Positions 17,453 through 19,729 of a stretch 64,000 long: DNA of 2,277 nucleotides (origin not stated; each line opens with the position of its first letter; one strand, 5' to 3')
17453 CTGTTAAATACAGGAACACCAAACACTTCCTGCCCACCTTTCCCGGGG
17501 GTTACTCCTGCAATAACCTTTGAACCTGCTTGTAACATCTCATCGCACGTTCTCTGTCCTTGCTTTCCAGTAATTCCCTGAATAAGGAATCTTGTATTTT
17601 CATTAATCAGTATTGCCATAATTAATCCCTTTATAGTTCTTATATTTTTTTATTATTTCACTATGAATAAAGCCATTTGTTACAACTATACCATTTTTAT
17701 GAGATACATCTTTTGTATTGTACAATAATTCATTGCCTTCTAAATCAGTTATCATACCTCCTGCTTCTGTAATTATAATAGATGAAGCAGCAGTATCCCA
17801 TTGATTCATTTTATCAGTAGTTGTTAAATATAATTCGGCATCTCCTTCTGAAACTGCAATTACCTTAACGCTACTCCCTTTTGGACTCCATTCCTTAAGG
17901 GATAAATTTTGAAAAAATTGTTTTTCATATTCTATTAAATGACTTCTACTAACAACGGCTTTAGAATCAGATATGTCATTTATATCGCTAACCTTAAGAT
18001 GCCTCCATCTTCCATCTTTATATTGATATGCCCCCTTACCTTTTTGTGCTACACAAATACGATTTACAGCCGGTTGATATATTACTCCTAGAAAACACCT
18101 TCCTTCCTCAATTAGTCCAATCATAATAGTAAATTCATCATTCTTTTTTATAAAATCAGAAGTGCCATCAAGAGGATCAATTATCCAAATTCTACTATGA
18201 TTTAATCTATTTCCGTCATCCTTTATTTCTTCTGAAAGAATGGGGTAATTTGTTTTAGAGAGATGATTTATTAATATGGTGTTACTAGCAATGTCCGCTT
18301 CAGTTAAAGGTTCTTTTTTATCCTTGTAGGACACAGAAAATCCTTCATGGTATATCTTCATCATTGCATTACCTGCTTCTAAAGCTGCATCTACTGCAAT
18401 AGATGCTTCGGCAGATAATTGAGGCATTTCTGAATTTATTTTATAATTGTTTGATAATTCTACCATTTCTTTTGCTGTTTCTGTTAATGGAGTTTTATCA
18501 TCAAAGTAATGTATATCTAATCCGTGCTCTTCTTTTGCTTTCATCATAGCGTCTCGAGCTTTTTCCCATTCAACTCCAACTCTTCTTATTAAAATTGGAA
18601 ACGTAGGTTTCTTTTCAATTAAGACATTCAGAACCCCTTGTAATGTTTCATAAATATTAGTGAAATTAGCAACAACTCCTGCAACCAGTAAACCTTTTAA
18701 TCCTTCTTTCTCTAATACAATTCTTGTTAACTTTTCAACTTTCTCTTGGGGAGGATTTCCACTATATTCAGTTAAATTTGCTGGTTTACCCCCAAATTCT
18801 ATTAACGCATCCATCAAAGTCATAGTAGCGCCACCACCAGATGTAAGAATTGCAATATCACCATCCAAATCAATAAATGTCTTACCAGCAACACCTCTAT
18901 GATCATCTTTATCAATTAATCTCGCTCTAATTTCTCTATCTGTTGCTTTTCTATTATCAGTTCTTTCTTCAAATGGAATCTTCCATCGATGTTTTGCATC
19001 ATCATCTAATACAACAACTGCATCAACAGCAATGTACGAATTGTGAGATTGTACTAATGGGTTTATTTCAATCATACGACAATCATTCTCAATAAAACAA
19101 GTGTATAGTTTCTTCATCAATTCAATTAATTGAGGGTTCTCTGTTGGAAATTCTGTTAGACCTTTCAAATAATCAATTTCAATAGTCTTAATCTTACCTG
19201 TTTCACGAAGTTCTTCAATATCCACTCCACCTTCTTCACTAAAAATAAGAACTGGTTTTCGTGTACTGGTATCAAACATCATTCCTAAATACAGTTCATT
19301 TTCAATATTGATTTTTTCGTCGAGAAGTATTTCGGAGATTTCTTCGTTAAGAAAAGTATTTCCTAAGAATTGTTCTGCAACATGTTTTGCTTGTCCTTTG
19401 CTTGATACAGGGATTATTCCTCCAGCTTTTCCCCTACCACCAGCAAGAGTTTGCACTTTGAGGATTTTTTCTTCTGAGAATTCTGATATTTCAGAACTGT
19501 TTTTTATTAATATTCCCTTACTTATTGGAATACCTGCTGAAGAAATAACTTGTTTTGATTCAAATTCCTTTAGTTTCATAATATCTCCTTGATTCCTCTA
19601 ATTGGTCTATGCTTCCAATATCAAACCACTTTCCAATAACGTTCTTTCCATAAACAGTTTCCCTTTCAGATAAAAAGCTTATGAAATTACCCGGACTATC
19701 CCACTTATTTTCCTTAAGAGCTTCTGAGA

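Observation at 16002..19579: ATP-citrate-lyase / citryl-CoA-synthetase-like trio embedded in the glycan operon, with the large subunit fused to CysQ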

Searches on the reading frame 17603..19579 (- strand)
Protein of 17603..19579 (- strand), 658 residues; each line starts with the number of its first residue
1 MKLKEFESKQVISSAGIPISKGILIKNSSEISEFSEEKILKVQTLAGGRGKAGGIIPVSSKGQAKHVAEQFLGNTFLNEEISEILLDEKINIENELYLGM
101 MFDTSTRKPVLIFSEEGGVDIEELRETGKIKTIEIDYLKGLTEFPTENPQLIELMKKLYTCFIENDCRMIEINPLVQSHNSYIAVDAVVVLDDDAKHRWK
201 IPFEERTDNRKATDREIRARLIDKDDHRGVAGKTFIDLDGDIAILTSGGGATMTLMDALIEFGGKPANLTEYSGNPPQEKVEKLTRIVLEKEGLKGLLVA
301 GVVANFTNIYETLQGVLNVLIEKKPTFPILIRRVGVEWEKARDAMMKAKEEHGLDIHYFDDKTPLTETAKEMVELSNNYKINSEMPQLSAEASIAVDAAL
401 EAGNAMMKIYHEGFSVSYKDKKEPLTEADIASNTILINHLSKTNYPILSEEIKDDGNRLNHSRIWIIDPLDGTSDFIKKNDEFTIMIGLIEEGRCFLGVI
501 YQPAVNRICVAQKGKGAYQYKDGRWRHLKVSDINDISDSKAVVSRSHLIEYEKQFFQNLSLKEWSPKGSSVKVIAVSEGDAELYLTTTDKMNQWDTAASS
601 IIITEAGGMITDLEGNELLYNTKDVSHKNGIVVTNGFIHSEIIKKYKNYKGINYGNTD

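Call 3: search_protein_families(library=pfam, proteins=[window:17603-19579:-], max_evalue=0.01)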
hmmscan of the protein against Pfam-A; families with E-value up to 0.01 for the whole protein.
window:17603-19579:- (658 aa): 5 families
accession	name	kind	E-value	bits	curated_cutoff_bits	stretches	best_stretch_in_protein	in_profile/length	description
PF00459.30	Inositol_P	-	7e-50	170.4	27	1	392-647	6-267/271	Inositol monophosphatase family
PF08442.15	ATP-grasp_2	-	7.1e-36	124.1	29.5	1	2-176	1-201/202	ATP-grasp domain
PF16114.10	Citrate_bind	-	1.3e-22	80.7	26.8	1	234-371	24-173/177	ATP citrate lyase citrate-binding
PF24948.1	Citrate_synth_N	-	7e-11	42.4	83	1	35-198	51-227/232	ATP-citrate synthase ATP-grasp domain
PF13549.11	ATP-grasp_5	-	0.00037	20.4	27.6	0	3-190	10-220/221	ATP-grasp domain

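Call 4: search_protein_families(library=ncbifam, proteins=[window:17603-19579:-], max_evalue=0.01)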
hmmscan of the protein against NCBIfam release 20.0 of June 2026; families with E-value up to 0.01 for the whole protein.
window:17603-19579:- (658 aa): 10 families
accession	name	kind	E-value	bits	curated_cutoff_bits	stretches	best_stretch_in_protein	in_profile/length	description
TIGR01016.1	sucCoAbeta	subfamily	3.9e-64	217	375.55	1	1-376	1-385/386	succinate-CoA ligase subunit beta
NF001913.0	PRK00696.1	equivalog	1.7e-61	208.4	370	1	1-375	1-384/388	ADP-forming succinate--CoA ligase subunit beta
TIGR01331.1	bisphos_cysQ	equivalog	4.9e-58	196.7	228.8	1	396-634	6-248/250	3'(2'),5'-bisphosphate nucleotidase CysQ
NF008182.0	PRK10931.1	equivalog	4.6e-45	153.6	379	1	398-626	8-236/246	3'(2'),5'-bisphosphate nucleotidase CysQ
NF010647.0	PRK14046.1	equivalog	1.1e-40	140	604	1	1-378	1-387/392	malate--CoA ligase subunit beta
TIGR02067.1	his_9_HisN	equivalog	6.8e-37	127.3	275.15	1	393-644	3-249/252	histidinol-phosphatase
TIGR01330.1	bisphos_HAL2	equivalog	3.8e-24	85.2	267.05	1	461-644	133-348/359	3'(2'),5'-bisphosphate nucleotidase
NF009321.0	PRK12676.1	equivalog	1.9e-23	82.9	264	1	424-645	43-261/264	bifunctional fructose-bisphosphatase/inositol-phosphate phosphatase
NF008027.1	PRK10757.1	equivalog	8.8e-21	74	332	1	393-634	6-251/267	inositol-1-monophosphatase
NF010678.0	PRK14076.1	equivalog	5.7e-18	65.1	493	1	424-650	41-287/570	bifunctional NADP phosphatase/NAD kinase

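Call 8: find_homologous_proteins(query=window:17603-19579:-, max_evalue=1e-10)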
Query window:17603-19579:- (658 aa): 7576 proteins with E <= 1e-10 among 8000 candidates; the best 120 are listed.
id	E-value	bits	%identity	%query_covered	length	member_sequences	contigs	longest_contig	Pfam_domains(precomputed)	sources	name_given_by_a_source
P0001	4.4e-212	724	88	57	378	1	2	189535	PF08442.16,PF16114.11,PF24948.2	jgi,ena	jgi:citryl-CoA synthetase large subunit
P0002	8.6e-191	654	79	57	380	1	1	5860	PF08442.16,PF16114.11,PF24948.2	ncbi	-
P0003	8.7e-191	654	78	57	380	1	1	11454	PF08442.16,PF16114.11,PF24948.2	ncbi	-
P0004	1.2e-170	587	71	58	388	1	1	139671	PF08442.16,PF16114.11,PF24948.2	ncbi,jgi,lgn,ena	-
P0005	9.2e-161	554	67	58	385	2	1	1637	PF08442.16,PF16114.11,PF24948.2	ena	-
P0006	2.3e-160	553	69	58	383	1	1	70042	PF08442.16,PF16114.11,PF24948.2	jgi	jgi:citryl-CoA synthetase large subunit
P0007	1.8e-159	550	69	58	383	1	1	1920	PF08442.16,PF16114.11,PF24948.2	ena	-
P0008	2.5e-159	550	67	58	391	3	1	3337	PF08442.16,PF16114.11,PF24948.2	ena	-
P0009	3.4e-157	543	68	58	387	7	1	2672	PF08442.16,PF16114.11,PF24948.2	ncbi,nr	ncbi:hypothetical protein HOE52_04675 [Candidatus Woesearchaeota archaeon]|nr:hypothetical protein [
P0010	7.4e-156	538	65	58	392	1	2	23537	PF08442.16,PF16114.11,PF24948.2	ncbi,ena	-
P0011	1.2e-155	538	65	58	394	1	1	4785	PF08442.16,PF16114.11,PF13549.12,PF24948.2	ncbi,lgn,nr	ncbi:MAG: acetate--CoA ligase family protein [Nanoarchaeota archaeon]|nr:acetate--CoA ligase family 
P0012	1.7e-155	537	65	58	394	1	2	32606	PF08442.16,PF16114.11,PF13549.12,PF24948.2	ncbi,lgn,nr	ncbi:MAG: ATP-grasp domain-containing protein [Nanoarchaeota archaeon]|nr:acetate--CoA ligase family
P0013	1.0e-152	528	64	59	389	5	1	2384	PF08442.16,PF16114.11,PF24948.2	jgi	-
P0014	6.0e-149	515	64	58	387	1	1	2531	PF08442.16,PF16114.11,PF24948.2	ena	-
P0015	1.4e-148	514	63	58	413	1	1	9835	PF08442.16,PF16114.11,PF24948.2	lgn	-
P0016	2.4e-148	513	62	58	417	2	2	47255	PF08442.16,PF16114.11,PF24948.2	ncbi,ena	-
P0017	5.6e-148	512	62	58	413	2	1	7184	PF08442.16,PF16114.11,PF13549.12,PF24948.2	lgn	-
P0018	6.4e-147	509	63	58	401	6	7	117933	PF08442.16,PF16114.11,PF13549.12,PF24948.2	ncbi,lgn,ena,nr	ncbi:acetate--CoA ligase family protein [Candidatus Woesearchaeota archaeon]|nr:acetate--CoA ligase 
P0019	4.4e-146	506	61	58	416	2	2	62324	PF08442.16,PF16114.11,PF24948.2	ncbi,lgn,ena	-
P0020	6.8e-146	505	64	58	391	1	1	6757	PF08442.16,PF16114.11,PF24948.2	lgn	-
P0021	1.4e-145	504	61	58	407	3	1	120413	PF08442.16,PF16114.11,PF24948.2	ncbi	-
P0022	2.0e-145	504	64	58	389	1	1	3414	PF08442.16,PF16114.11,PF13549.12,PF24948.2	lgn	-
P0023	2.4e-145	504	61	58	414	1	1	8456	PF08442.16,PF16114.11,PF24948.2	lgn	-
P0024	2.5e-145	503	62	58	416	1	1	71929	PF08442.16,PF16114.11,PF24948.2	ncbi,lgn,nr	ncbi:hypothetical protein HYT55_02155 [Candidatus Woesearchaeota archaeon]|nr:hypothetical protein [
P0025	1.2e-144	501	62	58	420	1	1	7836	PF08442.16,PF16114.11,PF24948.2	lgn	-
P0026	1.2e-144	501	60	58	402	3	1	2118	PF08442.16,PF16114.11,PF13549.12,PF24948.2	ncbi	-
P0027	2.2e-144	500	61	58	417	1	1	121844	PF08442.16,PF16114.11,PF13549.12,PF24948.2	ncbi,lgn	-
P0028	1.6e-143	498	59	58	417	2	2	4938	PF08442.16,PF16114.11,PF24948.2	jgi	-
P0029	1.1e-142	495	61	58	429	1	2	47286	PF08442.16,PF16114.11,PF13549.12,PF24948.2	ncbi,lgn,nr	ncbi:hypothetical protein HY495_03470 [Candidatus Woesearchaeota archaeon]|nr:hypothetical protein [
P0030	2.7e-141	490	60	58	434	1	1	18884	PF08442.16,PF16114.11,PF24948.2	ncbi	-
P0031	1.3e-140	488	61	58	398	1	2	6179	PF08442.16,PF16114.11,PF13549.12,PF24948.2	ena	-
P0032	1.4e-140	488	62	58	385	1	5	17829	PF08442.16,PF16114.11,PF24948.2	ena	-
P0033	1.6e-140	488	62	58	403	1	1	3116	PF08442.16,PF16114.11,PF24948.2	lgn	-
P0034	2.9e-140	487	62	58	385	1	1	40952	PF08442.16,PF16114.11,PF24948.2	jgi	-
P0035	4.7e-140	486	62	58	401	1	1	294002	PF08442.16,PF16114.11,PF24948.2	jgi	jgi:citryl-CoA synthetase large subunit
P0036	3.3e-139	483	62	58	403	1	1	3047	PF08442.16,PF16114.11,PF24948.2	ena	-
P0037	7.3e-139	482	61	59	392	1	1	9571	PF08442.16,PF16114.11,PF24948.2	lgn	-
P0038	9.6e-139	482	59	58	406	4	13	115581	PF08442.16,PF16114.11,PF13549.12,PF24948.2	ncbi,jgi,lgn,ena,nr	ncbi:acetate--CoA ligase family protein [Candidatus Woesearchaeota archaeon]|nr:acetate--CoA ligase 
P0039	1.8e-137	478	60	58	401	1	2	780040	PF08442.16,PF16114.11,PF24948.2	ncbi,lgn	-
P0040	4.9e-137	476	61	58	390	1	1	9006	PF08442.16,PF16114.11,PF13549.12,PF24948.2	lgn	-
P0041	3.9e-136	473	59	58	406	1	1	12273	PF08442.16,PF16114.11,PF13549.12,PF24948.2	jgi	jgi:citryl-CoA synthetase large subunit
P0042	4.2e-136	473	59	58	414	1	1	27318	PF08442.16,PF16114.11,PF24948.2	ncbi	-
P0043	5.3e-136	473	59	58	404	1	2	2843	PF08442.16,PF16114.11,PF24948.2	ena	-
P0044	5.2e-135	469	60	58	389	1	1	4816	PF08442.16,PF16114.11,PF24948.2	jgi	jgi:citryl-CoA synthetase large subunit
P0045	3.5e-134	467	58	58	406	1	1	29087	PF08442.16,PF16114.11,PF13549.12,PF24948.2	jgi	jgi:citryl-CoA synthetase large subunit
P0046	2.0e-133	464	60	58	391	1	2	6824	PF08442.16,PF16114.11,PF13549.12,PF24948.2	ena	-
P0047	8.0e-133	462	59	58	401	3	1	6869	PF08442.16,PF16114.11,PF24948.2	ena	-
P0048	8.6e-132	459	60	58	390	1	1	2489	PF08442.16,PF16114.11,PF24948.2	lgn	-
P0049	1.1e-131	458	59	58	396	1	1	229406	PF08442.16,PF16114.11,PF13549.12,PF24948.2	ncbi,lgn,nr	ncbi:MAG: ATP citrate lyase citrate-binding domain-containing protein [archaeon]|nr:ATP citrate lyas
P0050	4.2e-131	457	58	58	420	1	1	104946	PF08442.16,PF16114.11,PF13549.12,PF24948.2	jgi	jgi:citryl-CoA synthetase large subunit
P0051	8.8e-129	449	58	57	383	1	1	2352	PF08442.16,PF16114.11,PF13549.12,PF24948.2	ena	-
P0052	1.6e-128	448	57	58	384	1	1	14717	PF08442.16,PF16114.11,PF24948.2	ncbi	-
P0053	2.1e-128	448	57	58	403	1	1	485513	PF08442.16,PF16114.11,PF13549.12,PF24948.2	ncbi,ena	-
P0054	2.7e-128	447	55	58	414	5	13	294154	PF08442.16,PF16114.11,PF24948.2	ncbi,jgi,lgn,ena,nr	ncbi:hypothetical protein HOC01_05970 [archaeon]|jgi:citryl-CoA synthetase large subunit|nr:hypothet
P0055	2.5e-127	444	55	59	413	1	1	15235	PF08442.16,PF16114.11,PF24948.2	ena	-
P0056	5.5e-127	443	55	58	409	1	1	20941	PF08442.16,PF16114.11,PF24948.2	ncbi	-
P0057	8.7e-127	442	56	58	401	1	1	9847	PF08442.16,PF16114.11,PF13549.12,PF24948.2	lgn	-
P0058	1.3e-126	442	58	58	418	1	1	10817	PF08442.16,PF16114.11,PF24948.2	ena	-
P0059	5.8e-126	440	57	58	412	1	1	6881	PF08442.16,PF16114.11,PF24948.2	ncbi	-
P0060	5.3e-124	433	57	58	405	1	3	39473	PF08442.16,PF16114.11,PF24948.2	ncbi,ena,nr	ncbi:hypothetical protein CL619_02355 [archaeon]|nr:hypothetical protein [archaeon]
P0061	1.4e-123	432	57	58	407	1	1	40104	PF08442.16,PF16114.11,PF24948.2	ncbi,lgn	-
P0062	7.4e-119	416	54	58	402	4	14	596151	PF08442.16,PF16114.11,PF24948.2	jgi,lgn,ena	jgi:citryl-CoA synthetase large subunit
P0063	2.0e-113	398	54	58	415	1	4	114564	PF08442.16,PF16114.11,PF24948.2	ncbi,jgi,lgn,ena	-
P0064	2.0e-111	392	51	58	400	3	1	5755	PF08442.16,PF16114.11,PF13549.12,PF24948.2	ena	-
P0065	7.8e-106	373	49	57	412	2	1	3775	PF08442.16,PF16114.11,PF24948.2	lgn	-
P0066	7.6e-105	370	49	58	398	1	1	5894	PF08442.16,PF16114.11,PF24948.2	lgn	-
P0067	2.5e-104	368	48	58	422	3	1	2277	PF08442.16,PF16114.11,PF24948.2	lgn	-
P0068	5.2e-104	367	48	58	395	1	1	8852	PF08442.16,PF16114.11,PF24948.2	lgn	-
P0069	7.1e-104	367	48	58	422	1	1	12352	PF08442.16,PF16114.11,PF24948.2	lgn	-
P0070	2.7e-100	355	49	58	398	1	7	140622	PF08442.16,PF16114.11,PF24948.2,PF01071.25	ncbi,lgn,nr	ncbi:succinate--CoA ligase subunit beta [Candidatus Woesearchaeota archaeon]|nr:succinate--CoA ligas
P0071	6.0e-99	350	46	58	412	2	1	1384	PF08442.16,PF16114.11,PF13549.12,PF24948.2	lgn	-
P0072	4.8e-97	344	47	56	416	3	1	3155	PF08442.16,PF16114.11,PF24948.2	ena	-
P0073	3.4e-96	341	47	56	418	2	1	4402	PF08442.16,PF16114.11,PF24948.2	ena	-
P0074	5.0e-96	341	47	58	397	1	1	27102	PF08442.16,PF16114.11,PF24948.2,PF01071.25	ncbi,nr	ncbi:hypothetical protein BVX95_02065 [archaeon D22]|nr:hypothetical protein BVX95_02065 [archaeon D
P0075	1.6e-95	339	44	58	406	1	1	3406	PF08442.16,PF16114.11,PF13549.12,PF24948.2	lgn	-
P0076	1.6e-95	339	44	58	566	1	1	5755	PF13419.13,PF08442.16,PF00702.33,PF16114.11,PF13549.12,PF24948.2,PF13242.13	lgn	-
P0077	1.7e-95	339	44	58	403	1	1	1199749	PF08442.16,PF16114.11,PF13549.12,PF24948.2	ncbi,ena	-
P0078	2.8e-95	338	45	58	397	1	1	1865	PF08442.16,PF16114.11,PF24948.2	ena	-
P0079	2.8e-95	338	44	58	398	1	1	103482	PF08442.16,PF16114.11,PF24948.2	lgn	-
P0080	2.8e-95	338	45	58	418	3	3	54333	PF08442.16,PF16114.11,PF24948.2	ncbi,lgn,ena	-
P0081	4.9e-95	337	46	59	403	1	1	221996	PF08442.16,PF16114.11,PF13549.12,PF24948.2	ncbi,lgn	-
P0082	8.4e-95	337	45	58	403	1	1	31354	PF08442.16,PF16114.11,PF13549.12,PF24948.2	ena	-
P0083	9.9e-95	336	43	59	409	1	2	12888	PF08442.16,PF16114.11,PF13549.12,PF24948.2,PF01071.25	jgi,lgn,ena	-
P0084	1.0e-94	336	46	58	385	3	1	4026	PF08442.16,PF16114.11,PF13549.12,PF24948.2,PF01071.25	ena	-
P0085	1.7e-94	336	45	57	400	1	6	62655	PF08442.16,PF16114.11,PF24948.2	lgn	-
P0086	2.2e-94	335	46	58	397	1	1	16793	PF08442.16,PF16114.11,PF24948.2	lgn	-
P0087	8.2e-94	333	45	56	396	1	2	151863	PF08442.16,PF16114.11,PF24948.2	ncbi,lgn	-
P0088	1.3e-93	333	46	58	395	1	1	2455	PF08442.16,PF16114.11,PF13549.12,PF24948.2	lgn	-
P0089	1.4e-93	333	46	58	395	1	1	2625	PF08442.16,PF16114.11,PF13549.12,PF24948.2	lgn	-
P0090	1.5e-93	332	44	57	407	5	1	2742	PF08442.16,PF16114.11,PF24948.2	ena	-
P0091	2.1e-93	332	49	57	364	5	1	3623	PF08442.16,PF16114.11,PF24948.2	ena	-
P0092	2.8e-93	332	44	58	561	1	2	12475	PF13419.13,PF09419.17,PF08442.16,PF00702.33,PF16114.11,PF13549.12,PF24948.2,PF01071.25,PF13242.13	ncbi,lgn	-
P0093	4.3e-93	331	43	58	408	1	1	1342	PF08442.16,PF16114.11,PF13549.12,PF24948.2,PF01071.25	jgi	jgi:citryl-CoA synthetase large subunit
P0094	5.4e-93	331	44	58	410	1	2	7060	PF08442.16,PF16114.11,PF24948.2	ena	-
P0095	1.6e-92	329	45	58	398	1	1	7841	PF08442.16,PF16114.11,PF13549.12,PF24948.2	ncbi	-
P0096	1.8e-92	329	44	58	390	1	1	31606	PF08442.16,PF16114.11,PF24948.2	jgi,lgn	-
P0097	3.5e-92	328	44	60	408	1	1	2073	PF08442.16,PF16114.11,PF13549.12,PF24948.2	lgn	-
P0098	1.4e-91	326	44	58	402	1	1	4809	PF08442.16,PF16114.11,PF13549.12,PF24948.2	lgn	-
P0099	1.4e-91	326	45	58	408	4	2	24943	PF08442.16,PF16114.11,PF24948.2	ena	-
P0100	2.1e-91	325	44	58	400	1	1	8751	PF08442.16,PF16114.11,PF13549.12,PF24948.2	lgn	-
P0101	2.4e-91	325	47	52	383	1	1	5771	PF08442.16,PF16114.11,PF24948.2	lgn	-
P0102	4.9e-91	324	44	58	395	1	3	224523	PF08442.16,PF16114.11,PF24948.2,PF01071.25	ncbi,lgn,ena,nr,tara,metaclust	ncbi:hypothetical protein CL617_03540 [archaeon]|nr:hypothetical protein [archaeon]|tara:strand:+ st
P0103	5.7e-91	324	44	58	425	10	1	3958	PF08442.16,PF16114.11,PF24948.2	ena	-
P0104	3.9e-90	321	45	58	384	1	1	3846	PF08442.16,PF16114.11,PF24948.2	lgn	-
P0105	4.8e-90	321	45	58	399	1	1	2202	PF08442.16,PF16114.11,PF24948.2,PF01071.25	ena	-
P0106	8.1e-90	320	41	58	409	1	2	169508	PF08442.16,PF16114.11,PF13549.12,PF24948.2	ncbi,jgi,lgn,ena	-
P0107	1.0e-89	320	45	58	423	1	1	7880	PF08442.16,PF16114.11,PF24948.2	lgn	-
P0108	1.6e-89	319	44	56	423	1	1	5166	PF08442.16,PF16114.11,PF24948.2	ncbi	-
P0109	9.9e-89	317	43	58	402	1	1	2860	PF08442.16,PF16114.11,PF24948.2,PF01071.25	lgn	-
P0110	1.1e-88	316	43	57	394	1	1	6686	PF08442.16,PF16114.11,PF24948.2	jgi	jgi:succinyl-CoA synthetase beta subunit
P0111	1.5e-88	316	43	57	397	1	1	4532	PF08442.16,PF16114.11,PF24948.2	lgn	-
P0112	2.7e-88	315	44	58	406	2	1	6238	PF08442.16,PF16114.11,PF13549.12,PF24948.2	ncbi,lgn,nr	ncbi:hypothetical protein HYW40_02925 [Candidatus Curtissbacteria bacterium]|nr:hypothetical protein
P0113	3.2e-88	315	43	58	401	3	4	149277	PF08442.16,PF16114.11,PF24948.2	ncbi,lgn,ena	-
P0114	4.6e-88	314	44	58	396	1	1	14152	PF08442.16,PF16114.11,PF13549.12,PF24948.2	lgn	-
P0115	6.2e-88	314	43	58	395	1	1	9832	PF08442.16,PF16114.11,PF13549.12,PF24948.2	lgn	-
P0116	1.0e-87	313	44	57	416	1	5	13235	PF08442.16,PF16114.11,PF24948.2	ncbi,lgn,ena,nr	ncbi:MAG: hypothetical protein HRU03_05260 [Nanoarchaeales archaeon]|nr:hypothetical protein [Nanoar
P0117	1.1e-87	313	43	58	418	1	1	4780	PF08442.16,PF16114.11,PF24948.2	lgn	-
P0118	1.2e-87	313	43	58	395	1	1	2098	PF08442.16,PF16114.11,PF13549.12,PF24948.2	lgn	-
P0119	1.3e-87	313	44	58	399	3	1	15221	PF08442.16,PF16114.11,PF13549.12,PF24948.2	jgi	-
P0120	1.4e-87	313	43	57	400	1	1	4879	PF08442.16,PF16114.11,PF24948.2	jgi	jgi:citryl-CoA synthetase large subunit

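Call 9: find_encoding_contigs(protein=P0001, flank=10000, max_places=3)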
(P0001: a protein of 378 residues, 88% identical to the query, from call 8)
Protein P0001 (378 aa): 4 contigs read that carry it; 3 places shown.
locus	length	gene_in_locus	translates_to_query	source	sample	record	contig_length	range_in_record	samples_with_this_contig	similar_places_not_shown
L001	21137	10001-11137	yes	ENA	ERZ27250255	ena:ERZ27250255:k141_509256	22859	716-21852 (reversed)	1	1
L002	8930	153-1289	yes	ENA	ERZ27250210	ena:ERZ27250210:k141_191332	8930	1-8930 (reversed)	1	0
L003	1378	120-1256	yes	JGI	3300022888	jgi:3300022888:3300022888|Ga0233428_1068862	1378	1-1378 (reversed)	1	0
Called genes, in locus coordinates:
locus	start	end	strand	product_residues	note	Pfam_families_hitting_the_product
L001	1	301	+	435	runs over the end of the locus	?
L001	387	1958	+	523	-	PF00156:Pribosyltran (faint)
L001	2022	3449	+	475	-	PF01066:CDP-OH_P_transf (weak), PF00781:DAGK_cat, PF19279:YegS_C (weak)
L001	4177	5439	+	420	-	PF01409:tRNA-synt_2d (weak), PF13393:tRNA-synt_His, PF00587:tRNA-synt_2b (faint), PF03129:HGTP_anticodon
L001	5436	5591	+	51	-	-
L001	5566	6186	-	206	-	-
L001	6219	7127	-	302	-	PF00557:Peptidase_M24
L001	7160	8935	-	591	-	PF00483:NTP_transferase, PF12804:NTP_transf_3, PF08282:Hydrolase_3, PF03332:PMM, PF01050:MannoseP_isomer, PF07883:Cupin_2 (faint)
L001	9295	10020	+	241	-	PF00483:NTP_transferase, PF12804:NTP_transf_3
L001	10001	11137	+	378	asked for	PF08442:ATP-grasp_2, PF24948:Citrate_synth_N, PF16114:Citrate_bind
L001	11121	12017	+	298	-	PF02629:CoA_binding, PF13380:CoA_binding_2, PF13607:Succ_CoA_lig, PF00549:Ligase_CoA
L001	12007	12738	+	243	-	PF00285:Citrate_synt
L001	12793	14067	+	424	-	PF03721:UDPG_MGDP_dh_N, PF00984:UDPG_MGDP_dh, PF03720:UDPG_MGDP_dh_C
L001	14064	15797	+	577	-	PF01073:3Beta_HSD, PF01370:Epimerase, PF02719:Polysacc_synt_2, PF04321:RmlD_sub_bind, PF16363:GDP_Man_Dehyd, PF00535:Glycos_transf_2, PF10111:Glyco_tranf_2_2, PF13641:Glyco_tranf_2_3, +2 more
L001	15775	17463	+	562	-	PF02543:Carbam_trans_N, PF00814:TsaD (faint), PF16861:Carbam_trans_C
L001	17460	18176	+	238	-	PF01066:CDP-OH_P_transf (weak)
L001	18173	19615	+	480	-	PF01943:Polysacc_synt, PF03023:MurJ, PF13440:Polysacc_synt_3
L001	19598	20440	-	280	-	PF00459:Inositol_P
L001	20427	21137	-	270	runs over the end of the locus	PF00685:Sulfotransfer_1, PF13469:Sulfotransfer_3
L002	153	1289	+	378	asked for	PF08442:ATP-grasp_2, PF24948:Citrate_synth_N, PF16114:Citrate_bind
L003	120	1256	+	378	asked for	PF08442:ATP-grasp_2, PF24948:Citrate_synth_N, PF16114:Citrate_bind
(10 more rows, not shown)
